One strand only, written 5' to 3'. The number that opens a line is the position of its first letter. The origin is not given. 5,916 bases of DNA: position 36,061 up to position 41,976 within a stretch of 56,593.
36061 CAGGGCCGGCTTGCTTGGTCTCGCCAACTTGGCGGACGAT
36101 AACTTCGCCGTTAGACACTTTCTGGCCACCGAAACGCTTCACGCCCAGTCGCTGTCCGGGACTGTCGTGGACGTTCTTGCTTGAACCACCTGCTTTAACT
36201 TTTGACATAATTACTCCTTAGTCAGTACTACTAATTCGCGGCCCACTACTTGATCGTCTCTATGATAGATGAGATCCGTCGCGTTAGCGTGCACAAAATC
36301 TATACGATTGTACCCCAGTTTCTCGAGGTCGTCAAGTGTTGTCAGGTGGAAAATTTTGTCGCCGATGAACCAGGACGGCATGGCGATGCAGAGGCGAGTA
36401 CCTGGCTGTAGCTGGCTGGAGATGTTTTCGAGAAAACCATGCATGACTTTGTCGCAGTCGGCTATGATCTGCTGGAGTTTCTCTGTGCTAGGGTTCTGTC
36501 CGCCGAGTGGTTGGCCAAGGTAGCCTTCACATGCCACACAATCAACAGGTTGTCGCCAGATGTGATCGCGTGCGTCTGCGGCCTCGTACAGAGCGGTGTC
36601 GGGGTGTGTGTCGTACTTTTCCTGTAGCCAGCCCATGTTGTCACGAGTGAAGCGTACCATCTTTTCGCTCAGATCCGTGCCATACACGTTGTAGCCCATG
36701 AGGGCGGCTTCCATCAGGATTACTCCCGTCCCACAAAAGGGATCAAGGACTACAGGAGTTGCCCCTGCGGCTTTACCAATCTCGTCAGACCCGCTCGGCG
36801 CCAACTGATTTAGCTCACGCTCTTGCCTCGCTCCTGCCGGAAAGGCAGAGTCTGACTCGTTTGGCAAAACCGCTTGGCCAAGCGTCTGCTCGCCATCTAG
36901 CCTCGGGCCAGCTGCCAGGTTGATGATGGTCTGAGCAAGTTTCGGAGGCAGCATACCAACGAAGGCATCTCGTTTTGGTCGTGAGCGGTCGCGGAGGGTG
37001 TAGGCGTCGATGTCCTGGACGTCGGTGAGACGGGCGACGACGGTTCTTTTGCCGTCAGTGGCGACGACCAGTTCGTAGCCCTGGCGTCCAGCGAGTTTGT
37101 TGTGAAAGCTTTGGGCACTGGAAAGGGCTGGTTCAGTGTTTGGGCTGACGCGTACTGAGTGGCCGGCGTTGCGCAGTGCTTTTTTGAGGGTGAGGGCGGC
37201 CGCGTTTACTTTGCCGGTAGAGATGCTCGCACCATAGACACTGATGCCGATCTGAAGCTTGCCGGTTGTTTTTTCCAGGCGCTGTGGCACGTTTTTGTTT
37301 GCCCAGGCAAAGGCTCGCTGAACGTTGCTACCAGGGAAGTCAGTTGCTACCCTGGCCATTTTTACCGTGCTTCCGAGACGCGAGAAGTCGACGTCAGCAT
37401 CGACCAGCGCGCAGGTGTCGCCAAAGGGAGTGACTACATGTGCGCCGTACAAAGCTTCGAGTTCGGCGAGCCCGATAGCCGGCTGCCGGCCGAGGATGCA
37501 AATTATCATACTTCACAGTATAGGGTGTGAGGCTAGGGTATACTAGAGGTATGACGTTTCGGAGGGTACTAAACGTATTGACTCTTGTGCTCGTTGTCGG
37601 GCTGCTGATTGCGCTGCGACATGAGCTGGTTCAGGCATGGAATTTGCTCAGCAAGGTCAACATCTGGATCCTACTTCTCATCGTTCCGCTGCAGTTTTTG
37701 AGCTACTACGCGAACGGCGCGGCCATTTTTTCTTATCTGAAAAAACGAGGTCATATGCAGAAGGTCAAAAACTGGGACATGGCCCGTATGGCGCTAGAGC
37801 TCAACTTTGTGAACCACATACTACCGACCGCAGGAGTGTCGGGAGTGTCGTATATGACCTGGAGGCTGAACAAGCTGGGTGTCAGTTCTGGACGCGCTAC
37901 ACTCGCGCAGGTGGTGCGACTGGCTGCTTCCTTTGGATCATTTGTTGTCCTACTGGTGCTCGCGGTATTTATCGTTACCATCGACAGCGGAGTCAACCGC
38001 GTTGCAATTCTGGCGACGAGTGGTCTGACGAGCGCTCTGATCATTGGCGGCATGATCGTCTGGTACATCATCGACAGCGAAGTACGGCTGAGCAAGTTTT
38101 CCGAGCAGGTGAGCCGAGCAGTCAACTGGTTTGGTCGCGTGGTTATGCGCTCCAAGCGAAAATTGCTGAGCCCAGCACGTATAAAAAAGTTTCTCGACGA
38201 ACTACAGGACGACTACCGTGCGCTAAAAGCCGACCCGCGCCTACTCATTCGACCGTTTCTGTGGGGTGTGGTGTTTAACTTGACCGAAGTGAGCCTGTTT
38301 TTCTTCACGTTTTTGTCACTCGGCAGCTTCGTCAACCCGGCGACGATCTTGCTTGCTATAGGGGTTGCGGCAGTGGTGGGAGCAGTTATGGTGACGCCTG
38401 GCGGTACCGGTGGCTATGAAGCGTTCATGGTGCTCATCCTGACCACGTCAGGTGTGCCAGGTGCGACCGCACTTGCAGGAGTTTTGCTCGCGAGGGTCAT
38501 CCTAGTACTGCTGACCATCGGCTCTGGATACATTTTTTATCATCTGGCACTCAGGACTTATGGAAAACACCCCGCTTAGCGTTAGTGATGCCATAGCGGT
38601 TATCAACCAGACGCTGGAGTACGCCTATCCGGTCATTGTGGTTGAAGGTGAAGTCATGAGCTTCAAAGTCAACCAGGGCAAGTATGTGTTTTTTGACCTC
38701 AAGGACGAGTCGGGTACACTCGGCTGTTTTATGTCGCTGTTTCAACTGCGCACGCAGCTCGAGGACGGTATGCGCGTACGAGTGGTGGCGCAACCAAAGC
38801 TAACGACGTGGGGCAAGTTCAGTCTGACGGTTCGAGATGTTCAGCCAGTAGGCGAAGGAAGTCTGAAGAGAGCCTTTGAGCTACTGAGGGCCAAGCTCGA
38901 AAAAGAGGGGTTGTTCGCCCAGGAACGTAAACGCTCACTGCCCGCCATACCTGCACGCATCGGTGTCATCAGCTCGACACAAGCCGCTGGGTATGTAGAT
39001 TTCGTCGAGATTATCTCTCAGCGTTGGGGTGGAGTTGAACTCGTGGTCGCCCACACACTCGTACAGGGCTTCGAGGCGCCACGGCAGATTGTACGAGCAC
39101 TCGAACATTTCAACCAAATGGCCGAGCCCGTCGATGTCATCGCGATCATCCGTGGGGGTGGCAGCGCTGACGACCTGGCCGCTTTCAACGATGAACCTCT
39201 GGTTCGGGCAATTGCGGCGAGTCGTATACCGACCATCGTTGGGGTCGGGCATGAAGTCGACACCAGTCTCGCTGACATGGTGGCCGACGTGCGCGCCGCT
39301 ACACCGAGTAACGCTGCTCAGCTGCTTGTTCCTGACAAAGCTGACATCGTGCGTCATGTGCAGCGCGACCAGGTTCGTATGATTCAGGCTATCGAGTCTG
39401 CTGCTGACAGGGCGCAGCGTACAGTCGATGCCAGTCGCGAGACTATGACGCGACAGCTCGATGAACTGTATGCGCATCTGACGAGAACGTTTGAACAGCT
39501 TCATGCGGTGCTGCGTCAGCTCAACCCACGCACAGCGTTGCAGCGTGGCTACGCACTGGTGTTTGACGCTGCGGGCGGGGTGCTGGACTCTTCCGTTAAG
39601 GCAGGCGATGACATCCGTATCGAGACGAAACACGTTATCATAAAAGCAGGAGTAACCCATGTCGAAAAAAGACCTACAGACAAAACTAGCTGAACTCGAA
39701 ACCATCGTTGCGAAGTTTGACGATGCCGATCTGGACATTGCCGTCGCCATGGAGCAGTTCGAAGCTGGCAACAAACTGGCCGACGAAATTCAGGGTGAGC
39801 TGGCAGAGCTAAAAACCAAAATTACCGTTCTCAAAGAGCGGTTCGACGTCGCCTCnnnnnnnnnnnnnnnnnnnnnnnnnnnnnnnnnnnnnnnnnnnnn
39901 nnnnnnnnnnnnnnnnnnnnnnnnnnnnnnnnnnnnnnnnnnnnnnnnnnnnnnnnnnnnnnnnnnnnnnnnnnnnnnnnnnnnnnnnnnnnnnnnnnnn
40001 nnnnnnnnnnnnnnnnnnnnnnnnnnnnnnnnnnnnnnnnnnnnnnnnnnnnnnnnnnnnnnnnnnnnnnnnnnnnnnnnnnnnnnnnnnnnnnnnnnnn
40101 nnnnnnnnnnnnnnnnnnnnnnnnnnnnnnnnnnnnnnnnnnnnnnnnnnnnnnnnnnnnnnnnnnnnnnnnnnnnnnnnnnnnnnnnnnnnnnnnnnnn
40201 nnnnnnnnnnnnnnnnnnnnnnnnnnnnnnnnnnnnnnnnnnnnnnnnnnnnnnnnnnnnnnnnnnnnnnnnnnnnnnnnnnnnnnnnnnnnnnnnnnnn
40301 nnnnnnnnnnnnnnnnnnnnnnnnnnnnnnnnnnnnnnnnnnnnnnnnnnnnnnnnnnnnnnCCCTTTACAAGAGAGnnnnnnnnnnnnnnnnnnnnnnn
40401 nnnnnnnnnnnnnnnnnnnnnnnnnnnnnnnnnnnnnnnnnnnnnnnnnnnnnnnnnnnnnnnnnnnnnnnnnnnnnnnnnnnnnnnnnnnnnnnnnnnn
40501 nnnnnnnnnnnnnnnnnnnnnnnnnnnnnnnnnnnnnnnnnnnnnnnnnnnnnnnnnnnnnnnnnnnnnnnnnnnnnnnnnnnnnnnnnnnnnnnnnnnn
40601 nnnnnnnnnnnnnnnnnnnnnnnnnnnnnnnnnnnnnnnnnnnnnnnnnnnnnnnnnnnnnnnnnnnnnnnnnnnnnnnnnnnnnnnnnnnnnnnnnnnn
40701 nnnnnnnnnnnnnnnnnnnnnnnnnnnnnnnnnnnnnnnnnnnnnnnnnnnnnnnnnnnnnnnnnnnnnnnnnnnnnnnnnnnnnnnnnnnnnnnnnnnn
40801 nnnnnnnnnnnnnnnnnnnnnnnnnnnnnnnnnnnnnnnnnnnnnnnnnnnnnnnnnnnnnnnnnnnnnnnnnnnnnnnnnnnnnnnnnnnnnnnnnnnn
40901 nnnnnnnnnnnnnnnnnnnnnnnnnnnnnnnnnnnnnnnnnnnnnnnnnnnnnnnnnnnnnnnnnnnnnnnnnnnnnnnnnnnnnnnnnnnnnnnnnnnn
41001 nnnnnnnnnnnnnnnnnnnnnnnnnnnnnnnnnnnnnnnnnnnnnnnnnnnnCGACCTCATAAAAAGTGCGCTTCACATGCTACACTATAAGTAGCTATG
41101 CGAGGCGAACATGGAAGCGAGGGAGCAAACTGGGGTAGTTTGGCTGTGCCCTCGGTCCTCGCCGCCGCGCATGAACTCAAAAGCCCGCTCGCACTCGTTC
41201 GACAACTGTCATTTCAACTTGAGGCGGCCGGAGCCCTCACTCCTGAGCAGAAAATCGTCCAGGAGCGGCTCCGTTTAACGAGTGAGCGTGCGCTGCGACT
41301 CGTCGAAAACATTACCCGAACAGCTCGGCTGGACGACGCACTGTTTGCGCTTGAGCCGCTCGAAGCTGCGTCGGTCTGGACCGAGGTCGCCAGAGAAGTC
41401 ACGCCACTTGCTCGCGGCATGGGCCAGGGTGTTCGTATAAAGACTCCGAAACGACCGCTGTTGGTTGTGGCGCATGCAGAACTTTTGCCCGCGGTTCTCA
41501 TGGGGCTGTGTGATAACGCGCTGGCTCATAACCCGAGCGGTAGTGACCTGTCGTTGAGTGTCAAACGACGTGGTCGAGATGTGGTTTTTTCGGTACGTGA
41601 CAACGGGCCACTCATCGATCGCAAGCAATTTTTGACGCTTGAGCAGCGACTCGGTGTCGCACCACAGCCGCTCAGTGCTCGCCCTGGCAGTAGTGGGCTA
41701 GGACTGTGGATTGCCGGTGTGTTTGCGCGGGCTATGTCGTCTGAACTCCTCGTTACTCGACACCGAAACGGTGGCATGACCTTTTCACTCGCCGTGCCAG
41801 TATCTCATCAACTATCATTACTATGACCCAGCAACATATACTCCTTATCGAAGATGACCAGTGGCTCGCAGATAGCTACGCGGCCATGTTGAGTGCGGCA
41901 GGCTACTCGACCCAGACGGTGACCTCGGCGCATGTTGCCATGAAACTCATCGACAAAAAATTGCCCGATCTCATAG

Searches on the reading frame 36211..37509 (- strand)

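Call 84: search_protein_families(library=pfam, proteins=[window:36211-37509:-], max_evalue=0.001)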
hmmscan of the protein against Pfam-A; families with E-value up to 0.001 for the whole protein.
window:36211-37509:- (432 aa): 5 families
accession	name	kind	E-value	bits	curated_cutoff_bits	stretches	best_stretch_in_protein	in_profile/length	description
PF01170.24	UPF0020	-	1.4e-07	31.9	22.3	1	253-292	31-96/197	RMKL-like, methyltransferase domain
PF13847.12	Methyltransf_31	-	1.9e-07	31.3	27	1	253-379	6-113/145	Methyltransferase domain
PF13649.12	Methyltransf_25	-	5.5e-06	27.4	27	1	254-294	1-43/97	Methyltransferase domain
PF01555.25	N6_N4_Mtase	-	7.8e-06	26.4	26.7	1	253-286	184-217/221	DNA methylase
PF08241.18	Methyltransf_11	-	0.00037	21.5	21.2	0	256-297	2-43/95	Methyltransferase domain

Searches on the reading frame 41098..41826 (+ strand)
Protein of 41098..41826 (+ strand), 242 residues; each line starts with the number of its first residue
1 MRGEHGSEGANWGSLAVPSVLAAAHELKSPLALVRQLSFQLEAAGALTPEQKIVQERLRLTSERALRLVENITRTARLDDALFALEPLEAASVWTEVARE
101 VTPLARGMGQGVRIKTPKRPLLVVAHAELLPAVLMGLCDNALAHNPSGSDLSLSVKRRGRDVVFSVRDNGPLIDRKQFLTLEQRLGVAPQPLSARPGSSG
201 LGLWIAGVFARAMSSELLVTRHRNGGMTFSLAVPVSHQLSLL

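Call 84: search_protein_families(library=pfam, proteins=[window:41098-41826:+], max_evalue=0.001)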
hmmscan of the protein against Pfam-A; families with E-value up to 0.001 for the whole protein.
window:41098-41826:+ (242 aa): 2 families
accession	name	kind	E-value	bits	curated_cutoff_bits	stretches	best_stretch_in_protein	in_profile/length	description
PF02518.31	HATPase_c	-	3.8e-10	40.6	26.4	1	130-235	6-109/111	Histidine kinase-, DNA gyrase B-, and HSP90-like ATPase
PF00512.31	HisKA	-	2.3e-05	24.8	26.9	1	23-80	9-65/66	His Kinase A (phospho-acceptor) domain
